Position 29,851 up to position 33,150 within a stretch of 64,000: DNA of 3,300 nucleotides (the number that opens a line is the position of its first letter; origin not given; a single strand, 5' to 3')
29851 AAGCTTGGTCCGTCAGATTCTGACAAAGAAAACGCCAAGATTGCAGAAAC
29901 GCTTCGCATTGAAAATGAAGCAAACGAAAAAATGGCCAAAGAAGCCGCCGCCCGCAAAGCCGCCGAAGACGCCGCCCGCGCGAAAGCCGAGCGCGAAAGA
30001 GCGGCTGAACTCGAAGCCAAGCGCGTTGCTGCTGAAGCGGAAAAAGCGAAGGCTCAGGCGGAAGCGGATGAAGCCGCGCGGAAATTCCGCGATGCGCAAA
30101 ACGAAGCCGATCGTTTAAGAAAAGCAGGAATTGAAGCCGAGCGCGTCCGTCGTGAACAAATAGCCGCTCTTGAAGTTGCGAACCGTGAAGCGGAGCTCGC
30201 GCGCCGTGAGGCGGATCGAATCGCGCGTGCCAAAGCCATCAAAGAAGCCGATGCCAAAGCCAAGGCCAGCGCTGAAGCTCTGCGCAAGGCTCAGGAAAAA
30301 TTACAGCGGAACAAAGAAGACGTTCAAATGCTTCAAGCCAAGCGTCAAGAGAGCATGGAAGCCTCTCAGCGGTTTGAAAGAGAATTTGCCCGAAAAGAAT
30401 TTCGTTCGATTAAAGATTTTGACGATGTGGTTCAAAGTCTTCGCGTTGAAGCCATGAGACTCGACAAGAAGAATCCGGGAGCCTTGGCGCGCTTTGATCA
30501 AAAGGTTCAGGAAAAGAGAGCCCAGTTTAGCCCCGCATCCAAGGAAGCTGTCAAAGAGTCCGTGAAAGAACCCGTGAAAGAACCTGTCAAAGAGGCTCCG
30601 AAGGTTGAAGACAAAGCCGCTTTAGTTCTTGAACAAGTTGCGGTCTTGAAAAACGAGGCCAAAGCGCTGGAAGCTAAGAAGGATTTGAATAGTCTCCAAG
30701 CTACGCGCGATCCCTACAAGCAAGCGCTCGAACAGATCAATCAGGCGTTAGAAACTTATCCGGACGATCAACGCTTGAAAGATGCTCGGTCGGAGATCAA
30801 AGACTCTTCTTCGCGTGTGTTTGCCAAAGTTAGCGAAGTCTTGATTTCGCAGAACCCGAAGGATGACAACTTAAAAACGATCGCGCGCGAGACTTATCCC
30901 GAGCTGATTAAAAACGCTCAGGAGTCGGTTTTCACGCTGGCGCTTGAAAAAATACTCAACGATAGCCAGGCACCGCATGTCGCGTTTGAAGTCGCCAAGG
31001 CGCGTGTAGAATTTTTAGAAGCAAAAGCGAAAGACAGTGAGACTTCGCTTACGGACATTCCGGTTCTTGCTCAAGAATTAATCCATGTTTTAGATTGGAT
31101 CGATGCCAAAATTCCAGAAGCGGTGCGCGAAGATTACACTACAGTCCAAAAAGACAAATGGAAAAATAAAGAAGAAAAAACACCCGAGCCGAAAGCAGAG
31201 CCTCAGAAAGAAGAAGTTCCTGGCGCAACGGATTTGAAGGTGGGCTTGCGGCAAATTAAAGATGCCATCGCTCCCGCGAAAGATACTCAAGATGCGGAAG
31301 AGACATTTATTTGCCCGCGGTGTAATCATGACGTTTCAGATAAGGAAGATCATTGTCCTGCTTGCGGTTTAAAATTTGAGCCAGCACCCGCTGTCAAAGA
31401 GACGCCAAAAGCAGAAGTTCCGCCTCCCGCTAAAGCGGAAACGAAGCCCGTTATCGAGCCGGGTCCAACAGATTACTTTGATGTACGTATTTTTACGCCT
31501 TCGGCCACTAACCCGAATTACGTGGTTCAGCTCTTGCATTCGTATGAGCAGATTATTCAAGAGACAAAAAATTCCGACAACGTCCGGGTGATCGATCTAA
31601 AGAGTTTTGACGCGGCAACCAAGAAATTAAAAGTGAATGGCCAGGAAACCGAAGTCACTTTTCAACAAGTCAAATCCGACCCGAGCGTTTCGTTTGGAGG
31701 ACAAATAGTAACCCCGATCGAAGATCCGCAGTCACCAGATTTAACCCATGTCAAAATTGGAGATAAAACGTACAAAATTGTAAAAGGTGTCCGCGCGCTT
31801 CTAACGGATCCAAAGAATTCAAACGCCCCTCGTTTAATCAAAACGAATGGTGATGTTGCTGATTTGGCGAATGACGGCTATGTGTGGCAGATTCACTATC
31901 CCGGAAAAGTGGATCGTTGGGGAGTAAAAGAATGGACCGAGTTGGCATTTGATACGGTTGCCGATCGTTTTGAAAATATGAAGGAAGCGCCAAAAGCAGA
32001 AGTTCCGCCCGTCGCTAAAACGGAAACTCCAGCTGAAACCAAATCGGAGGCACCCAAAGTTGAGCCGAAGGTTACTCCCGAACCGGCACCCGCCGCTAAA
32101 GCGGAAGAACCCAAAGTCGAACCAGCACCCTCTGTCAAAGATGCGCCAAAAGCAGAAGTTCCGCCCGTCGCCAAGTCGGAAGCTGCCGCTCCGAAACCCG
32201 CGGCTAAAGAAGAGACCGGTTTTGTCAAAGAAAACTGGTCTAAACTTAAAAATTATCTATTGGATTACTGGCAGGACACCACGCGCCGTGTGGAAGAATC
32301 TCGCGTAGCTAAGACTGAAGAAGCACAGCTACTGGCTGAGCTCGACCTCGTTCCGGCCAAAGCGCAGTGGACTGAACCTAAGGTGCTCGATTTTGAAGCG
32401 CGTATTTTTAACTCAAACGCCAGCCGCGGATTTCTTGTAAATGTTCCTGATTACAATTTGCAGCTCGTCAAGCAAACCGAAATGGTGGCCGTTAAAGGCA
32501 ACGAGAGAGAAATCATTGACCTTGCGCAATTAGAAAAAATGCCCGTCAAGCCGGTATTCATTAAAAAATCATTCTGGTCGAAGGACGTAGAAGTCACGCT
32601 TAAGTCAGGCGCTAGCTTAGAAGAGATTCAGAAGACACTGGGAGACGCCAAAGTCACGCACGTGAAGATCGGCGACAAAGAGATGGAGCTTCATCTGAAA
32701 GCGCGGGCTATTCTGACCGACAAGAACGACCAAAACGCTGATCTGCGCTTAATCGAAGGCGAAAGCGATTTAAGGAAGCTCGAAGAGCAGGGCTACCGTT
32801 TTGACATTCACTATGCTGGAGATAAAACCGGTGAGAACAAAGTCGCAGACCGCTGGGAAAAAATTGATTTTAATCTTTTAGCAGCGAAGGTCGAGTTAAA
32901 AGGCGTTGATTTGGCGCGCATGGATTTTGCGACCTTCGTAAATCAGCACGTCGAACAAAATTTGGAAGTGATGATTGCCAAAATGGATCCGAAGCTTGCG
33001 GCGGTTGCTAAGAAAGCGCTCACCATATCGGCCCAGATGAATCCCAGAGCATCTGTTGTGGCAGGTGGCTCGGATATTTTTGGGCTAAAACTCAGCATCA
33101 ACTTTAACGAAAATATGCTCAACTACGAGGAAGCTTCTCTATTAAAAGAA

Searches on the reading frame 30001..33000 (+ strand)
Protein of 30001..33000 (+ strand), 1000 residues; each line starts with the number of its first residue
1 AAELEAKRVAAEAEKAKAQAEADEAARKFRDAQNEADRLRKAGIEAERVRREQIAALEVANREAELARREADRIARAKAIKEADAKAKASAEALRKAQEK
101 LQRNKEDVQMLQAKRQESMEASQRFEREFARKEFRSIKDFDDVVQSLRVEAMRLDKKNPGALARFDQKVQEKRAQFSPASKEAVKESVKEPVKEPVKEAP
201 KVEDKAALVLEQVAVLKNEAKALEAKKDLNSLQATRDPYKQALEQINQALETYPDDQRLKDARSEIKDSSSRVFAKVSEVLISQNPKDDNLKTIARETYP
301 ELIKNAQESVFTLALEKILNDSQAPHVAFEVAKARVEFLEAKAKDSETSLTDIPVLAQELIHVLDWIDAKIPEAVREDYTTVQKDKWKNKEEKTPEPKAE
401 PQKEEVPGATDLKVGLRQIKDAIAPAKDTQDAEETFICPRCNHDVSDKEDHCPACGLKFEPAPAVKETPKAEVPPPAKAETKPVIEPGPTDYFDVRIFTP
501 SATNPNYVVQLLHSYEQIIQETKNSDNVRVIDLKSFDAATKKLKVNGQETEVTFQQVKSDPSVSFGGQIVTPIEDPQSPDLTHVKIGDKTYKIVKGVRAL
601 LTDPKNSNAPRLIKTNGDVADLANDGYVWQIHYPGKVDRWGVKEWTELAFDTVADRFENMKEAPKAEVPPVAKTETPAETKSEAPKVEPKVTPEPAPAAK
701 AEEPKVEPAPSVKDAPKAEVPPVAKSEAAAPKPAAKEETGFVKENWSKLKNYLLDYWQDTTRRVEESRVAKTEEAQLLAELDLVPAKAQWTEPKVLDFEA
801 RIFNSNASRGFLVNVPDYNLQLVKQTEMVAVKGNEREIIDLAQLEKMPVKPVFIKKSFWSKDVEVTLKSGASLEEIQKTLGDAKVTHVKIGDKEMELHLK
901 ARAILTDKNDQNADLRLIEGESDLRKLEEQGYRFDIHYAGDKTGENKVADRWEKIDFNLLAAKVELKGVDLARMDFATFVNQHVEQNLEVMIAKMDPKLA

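Call 71: search_protein_families(library=pfam, proteins=[window:30001-33000:+], max_evalue=1)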
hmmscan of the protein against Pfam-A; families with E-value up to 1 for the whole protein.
window:30001-33000:+ (1000 aa): 8 families
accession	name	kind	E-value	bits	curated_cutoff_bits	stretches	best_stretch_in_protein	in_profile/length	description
PF13248.11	Zn_ribbon_3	-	0.0027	17.6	27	1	435-459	2-26/26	zinc-ribbon domain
PF19335.5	HMBD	-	0.0041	17.5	23.6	1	436-461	2-27/28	Heavy metal binding domain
PF12773.13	DZR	-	0.014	16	27.3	1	438-459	1-22/45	Double zinc ribbon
PF18912.6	DZR_2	-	0.017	15.4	27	1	431-460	17-47/56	Double zinc ribbon domain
PF17032.10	Zn_ribbon_15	-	0.029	15.6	28.9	1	434-456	51-73/73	zinc-ribbon family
PF13240.11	Zn_Ribbon_1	-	0.038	14.2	25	1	438-456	2-20/23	zinc-ribbon domain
PF08271.17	Zn_Ribbon_TF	-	0.24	11.4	29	1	436-467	1-37/43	TFIIB zinc-binding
PF07191.17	Zn_ribbon_6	-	0.33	11.4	25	1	431-460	12-40/67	Double zinc ribbon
